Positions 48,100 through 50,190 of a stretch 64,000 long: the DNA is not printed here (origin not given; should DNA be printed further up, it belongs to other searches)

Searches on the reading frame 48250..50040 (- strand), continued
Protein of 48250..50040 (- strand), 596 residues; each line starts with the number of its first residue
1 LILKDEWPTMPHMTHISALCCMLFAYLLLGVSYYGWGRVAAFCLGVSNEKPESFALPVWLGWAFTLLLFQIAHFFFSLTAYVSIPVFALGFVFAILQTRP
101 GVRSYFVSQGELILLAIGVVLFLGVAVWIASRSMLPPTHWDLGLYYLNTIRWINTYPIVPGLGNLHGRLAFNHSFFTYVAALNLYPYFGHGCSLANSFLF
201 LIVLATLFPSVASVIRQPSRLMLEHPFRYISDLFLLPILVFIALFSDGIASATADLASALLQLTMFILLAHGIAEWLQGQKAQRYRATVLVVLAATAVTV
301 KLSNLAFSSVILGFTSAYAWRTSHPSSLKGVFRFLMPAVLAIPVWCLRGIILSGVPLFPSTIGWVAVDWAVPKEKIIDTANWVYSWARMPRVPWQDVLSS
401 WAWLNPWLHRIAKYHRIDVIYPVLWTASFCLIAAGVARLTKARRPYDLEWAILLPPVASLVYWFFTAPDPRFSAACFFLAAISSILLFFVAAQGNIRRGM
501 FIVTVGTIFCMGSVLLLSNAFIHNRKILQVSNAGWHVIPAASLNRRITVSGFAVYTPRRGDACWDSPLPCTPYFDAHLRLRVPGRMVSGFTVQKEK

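Call 16: find_encoding_contigs(protein=P0010, flank=10000, max_places=2)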
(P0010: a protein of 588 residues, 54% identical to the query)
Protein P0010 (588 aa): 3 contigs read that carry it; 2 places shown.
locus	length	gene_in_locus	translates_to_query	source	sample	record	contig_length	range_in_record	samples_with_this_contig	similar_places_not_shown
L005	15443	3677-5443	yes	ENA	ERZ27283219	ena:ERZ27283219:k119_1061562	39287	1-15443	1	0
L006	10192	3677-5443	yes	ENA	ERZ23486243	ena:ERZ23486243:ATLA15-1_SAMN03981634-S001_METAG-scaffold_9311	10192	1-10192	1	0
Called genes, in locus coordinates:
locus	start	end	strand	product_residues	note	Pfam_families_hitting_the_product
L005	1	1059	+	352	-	?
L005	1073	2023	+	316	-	PF01370:Epimerase, PF16363:GDP_Man_Dehyd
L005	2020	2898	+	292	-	PF00535:Glycos_transf_2, PF10111:Glyco_tranf_2_2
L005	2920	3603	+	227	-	PF00535:Glycos_transf_2, PF10111:Glyco_tranf_2_2, PF13641:Glyco_tranf_2_3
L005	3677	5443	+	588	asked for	PF26626:DUF8201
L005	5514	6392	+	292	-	PF01531:Glyco_transf_11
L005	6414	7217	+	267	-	PF00535:Glycos_transf_2, PF10111:Glyco_tranf_2_2 (weak), PF13641:Glyco_tranf_2_3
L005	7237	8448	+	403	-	PF13439:Glyco_transf_4, PF13579:Glyco_trans_4_4, PF20706:GT4-conflict, PF00534:Glycos_transf_1, PF13692:Glyco_trans_1_4, PF13524:Glyco_trans_1_2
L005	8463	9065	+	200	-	PF02397:Bac_transf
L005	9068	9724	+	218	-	PF17836:PglD_N, PF00132:Hexapep (weak)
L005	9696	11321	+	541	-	PF13231:PMT_2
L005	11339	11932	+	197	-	PF01926:MMR_HSR1, PF02421:FeoB_N (weak), PF03193:RsgA_GTPase (faint), PF00350:Dynamin_N (faint)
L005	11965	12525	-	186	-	PF00156:Pribosyltran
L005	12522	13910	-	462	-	PF13230:GATase_4 (weak), PF13522:GATase_6, PF13537:GATase_7, PF00156:Pribosyltran (faint)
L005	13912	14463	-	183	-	PF01661:Macro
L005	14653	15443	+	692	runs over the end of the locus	PF17191:RecG_wedge, PF01336:tRNA_anti-codon (weak), PF00270:DEAD, PF04851:ResIII, PF00271:Helicase_C, PF19833:RecG_dom3_C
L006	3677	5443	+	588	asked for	PF26626:DUF8201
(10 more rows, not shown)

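Call 43: predict_structure(alignment_id=A2)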
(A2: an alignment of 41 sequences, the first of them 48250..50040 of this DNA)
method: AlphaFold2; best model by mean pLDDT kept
length: 596 residues; sequences in the alignment: 41
mean_pLDDT: 90.1   pTM: 0.92
mean pLDDT of the five models: 90.1, 89.7, 89.0, 87.8, 85.8
residues with pLDDT >= 90: 423; 70-90: 142; 50-70: 24; < 50: 7
segments of 3 or more residues with pLDDT < 50: 1-6
pLDDT, mean of each block of 10 residues (from residue 1): 46 88 97 97 91 94 97 96 97 89 73 87 95 85 77 94 87 92 90 94 95 91 94 96 89 90 98 92 93 96 95 92 74 88 94 92 92 92 92 92 94 93 96 91 77 97 93 95 97 91 96 89 85 88 91 90 83 91 91 67
secondary structure, 60 per line:
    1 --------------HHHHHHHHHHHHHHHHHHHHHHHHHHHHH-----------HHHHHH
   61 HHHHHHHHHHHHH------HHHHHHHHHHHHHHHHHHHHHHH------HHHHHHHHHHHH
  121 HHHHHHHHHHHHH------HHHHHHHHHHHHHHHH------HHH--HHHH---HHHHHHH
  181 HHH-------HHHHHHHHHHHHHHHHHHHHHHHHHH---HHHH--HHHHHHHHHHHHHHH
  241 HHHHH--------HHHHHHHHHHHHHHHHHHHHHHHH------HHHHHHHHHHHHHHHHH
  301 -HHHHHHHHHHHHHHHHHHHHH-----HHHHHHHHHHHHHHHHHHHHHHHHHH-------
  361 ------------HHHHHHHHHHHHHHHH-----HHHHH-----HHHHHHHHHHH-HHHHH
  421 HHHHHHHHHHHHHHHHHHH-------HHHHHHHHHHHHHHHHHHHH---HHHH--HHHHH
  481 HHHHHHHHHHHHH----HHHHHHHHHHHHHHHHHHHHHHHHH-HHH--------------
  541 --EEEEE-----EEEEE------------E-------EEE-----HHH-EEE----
elements in order: H15-43 H55-73 H80-102 H109-133 H140-155 H167-170 H174-183 H191-216 H220-223 H226-245 H254-277 H284-300 H302-322 H328-353 H373-388 H394-398 H404-414 H416-439 H447-466 H470-473 H476-493 H498-522 E543-547 E553-557 E578-580 E590-592

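Call 46: fold_search(model_id=the predicted structure, library=pdb)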
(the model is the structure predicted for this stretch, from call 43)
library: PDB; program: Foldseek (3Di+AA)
matches with E <= 10: 303; with E <= 0.001: 0
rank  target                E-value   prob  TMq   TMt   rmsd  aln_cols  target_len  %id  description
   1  5f15                  2.3e-02  0.97  0.26  0.28  20.2       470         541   15  Crystal Structure of ArnT from Cupriavidus metallidurans bound to Undecaprenyl phosphate (released 2016-02-17)
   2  5ezm                  2.3e-02  0.96  0.26  0.29  19.9       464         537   16  Crystal Structure of ArnT from Cupriavidus metallidurans in the apo state (released 2016-02-17)
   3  7bx8_A                4.7e-02  0.94  0.31  0.20  13.1       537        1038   12  Mycobacterium smegmatis arabinosyltransferase complex EmbB2-AcpM2 in symmetric "resting state" (released 2020-05-27)
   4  9s6r_A                1.1e-01  0.94  0.30  0.42  11.9       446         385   10  Ternary cryo-EM structure of yeast ALG3 with Dol25-PP-GlcNAc2Man5, Dol25-P-Man, and Fab (released 2026-03-18)
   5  8if8_B                1.1e-01  0.97  0.39  0.38  13.9       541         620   11  Arabinosyltransferase AftA (released 2023-05-31)
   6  7bvh_A                1.2e-01  0.92  0.35  0.23  13.2       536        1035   10  Crystal structure of arabinosyltransferase EmbC2-AcpM2 complex from Mycobacterium smegmatis complexed with di-arabinos (released 2020-04-29)
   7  7lo8_Z                1.4e-01  0.18  0.12  0.18  24.1       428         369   12  NorA in complex with Fab36 (released 2022-04-20)
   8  8x3k                  1.6e-01  0.12  0.10  0.14  22.3       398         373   13  Cryo-EM structure of human VMAT2 in complex with serotonin. (released 2025-01-15)
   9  7bvc_A                1.8e-01  0.90  0.34  0.21  15.0       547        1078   10  Cryo-EM structure of Mycobacterium smegmatis arabinosyltransferase EmbA-EmbB-AcpM2 in complex with ethambutol (released 2020-04-29)
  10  8zxk_B                1.8e-01  0.09  0.10  0.11  23.7       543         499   11  Cryo-EM structure of trimethylamine transporter TmaT binding with TMA (released 2024-11-06)
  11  5xjm_A                2.1e-01  0.14  0.10  0.14  24.4       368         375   12  Complex structure of angiotensin II type 2 receptor with Fab (released 2018-07-11)
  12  9udv_A                2.6e-01  0.09  0.12  0.13  25.0       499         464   13  Cryo-EM structure of the human G6P transporter SLC37A2 in the presence of G6P with an asymmetric conformation. (released 2025-11-05)
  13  5da0_A                2.6e-01  0.08  0.09  0.10  26.9       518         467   10  Structure of the the SLC26 transporter SLC26Dg in complex with a nanobody (released 2015-09-09)
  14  3gi8_C                2.8e-01  0.07  0.10  0.12  24.5       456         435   11  Crystal Structure of ApcT K158A Transporter Bound to 7F11 Monoclonal Fab Fragment (released 2009-08-18)
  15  28vj_B                3.1e-01  0.09  0.10  0.14  23.4       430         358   11  NorA bound to miniprotein I-23 (released 2026-04-08)
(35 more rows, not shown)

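Call 53: search_solved_structures(query=A2, max_evalue=10)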
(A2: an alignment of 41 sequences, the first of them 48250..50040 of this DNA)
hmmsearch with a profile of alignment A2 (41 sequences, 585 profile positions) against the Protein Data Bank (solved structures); distinct sequences matched with E-value up to 10: 0.

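Call 69: find_encoding_contigs(protein=P0118, flank=8000, max_places=2)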
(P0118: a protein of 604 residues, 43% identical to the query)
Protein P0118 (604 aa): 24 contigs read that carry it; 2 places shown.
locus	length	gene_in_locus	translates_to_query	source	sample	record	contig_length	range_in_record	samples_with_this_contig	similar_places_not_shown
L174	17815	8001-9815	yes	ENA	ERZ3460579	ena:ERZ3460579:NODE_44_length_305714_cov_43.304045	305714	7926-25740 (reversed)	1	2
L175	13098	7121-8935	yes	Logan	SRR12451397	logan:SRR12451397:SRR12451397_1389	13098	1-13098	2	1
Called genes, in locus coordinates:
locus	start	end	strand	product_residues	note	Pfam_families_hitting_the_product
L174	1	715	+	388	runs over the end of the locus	PF01761:DHQ_synthase, PF24621:DHQS_C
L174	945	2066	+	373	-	-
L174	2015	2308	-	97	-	PF04977:DivIC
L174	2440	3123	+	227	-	-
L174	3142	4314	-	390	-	PF01963:TraB_PrgY_gumN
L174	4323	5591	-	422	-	PF13505:OMP_b-brl, PF18884:TSP3_bac, PF00691:OmpA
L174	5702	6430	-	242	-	-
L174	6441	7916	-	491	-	-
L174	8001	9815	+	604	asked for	PF26626:DUF8201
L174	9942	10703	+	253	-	-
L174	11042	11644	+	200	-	PF13386:DsbD_2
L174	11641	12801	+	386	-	PF04055:Radical_SAM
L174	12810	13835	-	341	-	PF03060:NMO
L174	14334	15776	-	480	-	PF13598:DUF4139 (weak)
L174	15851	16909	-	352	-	PF01118:Semialdhyde_dh, PF02774:Semialdhyde_dhC, PF22698:Semialdhyde_dhC_1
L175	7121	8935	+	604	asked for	PF26626:DUF8201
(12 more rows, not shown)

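Call 70: find_encoding_contigs(protein=P0116, flank=8000, max_places=1)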
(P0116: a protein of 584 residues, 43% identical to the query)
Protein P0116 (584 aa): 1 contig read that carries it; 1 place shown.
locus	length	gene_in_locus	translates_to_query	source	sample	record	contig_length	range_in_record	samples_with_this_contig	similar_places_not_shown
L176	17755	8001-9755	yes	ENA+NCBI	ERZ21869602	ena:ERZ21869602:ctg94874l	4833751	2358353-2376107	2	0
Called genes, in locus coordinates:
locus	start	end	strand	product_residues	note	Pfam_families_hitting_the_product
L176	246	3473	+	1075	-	PF13191:AAA_16 (faint), PF13401:AAA_22 (faint), PF00004:AAA (weak), PF07724:AAA_2, PF07728:AAA_5, PF10431:ClpB_D2-small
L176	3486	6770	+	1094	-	PF01637:ATPase_2 (faint), PF12775:AAA_7 (faint), PF13173:AAA_14 (faint), PF13191:AAA_16 (faint), PF00004:AAA, PF07724:AAA_2, PF07728:AAA_5, PF10431:ClpB_D2-small, +1 more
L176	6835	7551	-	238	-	PF00535:Glycos_transf_2, PF10111:Glyco_tranf_2_2, PF13641:Glyco_tranf_2_3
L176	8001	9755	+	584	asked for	PF26626:DUF8201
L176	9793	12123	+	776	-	PF00158:Sigma54_activat (faint), PF12775:AAA_7 (faint), PF13191:AAA_16 (weak), PF13401:AAA_22 (faint), PF07724:AAA_2, PF00004:AAA, PF07728:AAA_5, PF10431:ClpB_D2-small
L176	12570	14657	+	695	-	PF05048:NosD (weak), PF13229:Beta_helix, PF05048:NosD, PF13229:Beta_helix, PF05048:NosD, PF13229:Beta_helix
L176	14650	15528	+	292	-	PF05048:NosD, PF13229:Beta_helix (weak), PF05048:NosD, PF13229:Beta_helix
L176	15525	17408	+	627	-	PF05048:NosD, PF13229:Beta_helix, PF05048:NosD, PF13229:Beta_helix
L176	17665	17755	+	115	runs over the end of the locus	PF07883:Cupin_2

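Call 71: search_protein_families(library=ncbifam, proteins=[L176:6835-7551:-], max_evalue=0.00001)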
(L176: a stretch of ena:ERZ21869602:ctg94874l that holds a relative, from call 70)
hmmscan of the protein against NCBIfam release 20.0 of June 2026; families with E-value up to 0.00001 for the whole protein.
L176:6835-7551:- (238 aa): 21 families
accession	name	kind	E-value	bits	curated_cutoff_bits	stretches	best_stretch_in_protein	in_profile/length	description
TIGR04182.1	glyco_TIGR04182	equivalog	1.4e-34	119.8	325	1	12-234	2-217/293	S-layer glycoprotein N-glycosyltransferase AglJ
NF047588.1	GlcsyltransPgfSStrep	equivalog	2.5e-20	72.9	500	1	11-181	2-172/308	glycosyltransferase PgfS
NF058614.1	PPMAGASynPpgS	equivalog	1.4e-19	70.4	370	1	14-219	4-207/226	polyprenyl-phospho-N-acetylgalactosaminyl synthase PpgS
TIGR03937.1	PgaC_IcaA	equivalog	1.1e-18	67.5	422.3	1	5-113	40-149/407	poly-beta-1,6-N-acetyl-D-glucosamine synthase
NF007986.1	PRK10714.1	equivalog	2.8e-17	62.7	529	1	11-217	7-209/316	undecaprenyl-phosphate 4-deoxy-4-formamido-L-arabinose transferase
NF007482.0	PRK10073.1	equivalog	3.2e-17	62.5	423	1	7-122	3-118/334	glycosyltransferase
NF041391.1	DPhHxTase_Halo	equivalog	3.3e-16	58.9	375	1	16-212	1-187/213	dolichyl-phosphate hexose transferase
NF047683.1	TeichurnBiosyTuaG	equivalog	1.5e-14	54.2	400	1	8-105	4-102/252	teichuronic acid biosynthesis protein TuaG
TIGR04283.1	glyco_like_mftF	equivalog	2.5e-14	53.4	182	1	12-131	1-115/221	TIGR04283 family arsenosugar biosynthesis glycosyltransferase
NF010496.0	PRK13915.1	equivalog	1e-13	51.1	262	1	8-117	29-145/307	glucosyl-3-phosphoglycerate synthase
TIGR03965.1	mycofact_glyco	equivalog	1e-13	51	280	1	7-102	71-167/467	mycofactocin biosynthesis glycosyltransferase MftF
NF041875.1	EPS_EpsD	equivalog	9e-13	48.3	370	1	12-124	1-114/325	exopolysaccharide biosynthesis glycosyltransferase EpsD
NF050050.1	ProtGlycPglI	equivalog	2.9e-11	43.3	500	1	10-122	2-116/306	GalNAc(5)-diNAcBac-PP-undecaprenol beta-1,3-glucosyltransferase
NF053739.1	GlytfEpsEBac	equivalog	1.1e-10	41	450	1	10-99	1-92/265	glycosyltransferase EpsE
TIGR03469.1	HpnB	hypoth_equivalog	4.9e-09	35.7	379.25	1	7-116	41-162/386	hopene-associated glycosyltransferase HpnB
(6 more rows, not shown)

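Call 73: search_protein_families(library=pfam, alignment_id=A2, max_evalue=5)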
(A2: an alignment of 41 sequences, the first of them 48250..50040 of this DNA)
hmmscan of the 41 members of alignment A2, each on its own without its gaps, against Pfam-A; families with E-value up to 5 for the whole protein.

A. member 1, window:48250-50040:- (596 aa): 0 families

B. families by the number of members that match (of 41 scanned): 14 families
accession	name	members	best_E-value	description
PF06173.18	DUF986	2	0.14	Protein of unknown function (DUF986)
PF19529.4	DUF6057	1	0.0039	Family of unknown function (DUF6057)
PF06553.17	BNIP3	1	0.01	BNIP3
PF11872.13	DUF3392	1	0.05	Protein of unknown function (DUF3392)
PF24533.1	Tri-helical_Ada2b_C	1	0.072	Ada2b-like, C-terminal tri-helical domain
PF16661.11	Lactamase_B_6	1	0.091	Metallo-beta-lactamase superfamily domain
PF00368.23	HMG-CoA_red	1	0.15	Hydroxymethylglutaryl-coenzyme A reductase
PF05038.18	Cytochrom_B558a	1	0.19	Cytochrome Cytochrome b558 alpha-subunit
PF16606.10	zf-C2H2_assoc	1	0.21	Unstructured conserved, between two C2H2-type zinc-fingers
PF17272.7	DUF5337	1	1.2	Family of unknown function (DUF5337)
PF13789.11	DUF4181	1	1.3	Domain of unknown function (DUF4181)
PF06610.18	AlaE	1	1.3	L-alanine exporter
PF24335.1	DUF7503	1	4.3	Family of unknown function (DUF7503)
PF01312.24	Bac_export_2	1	4.8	FlhB HrpN YscU SpaS Family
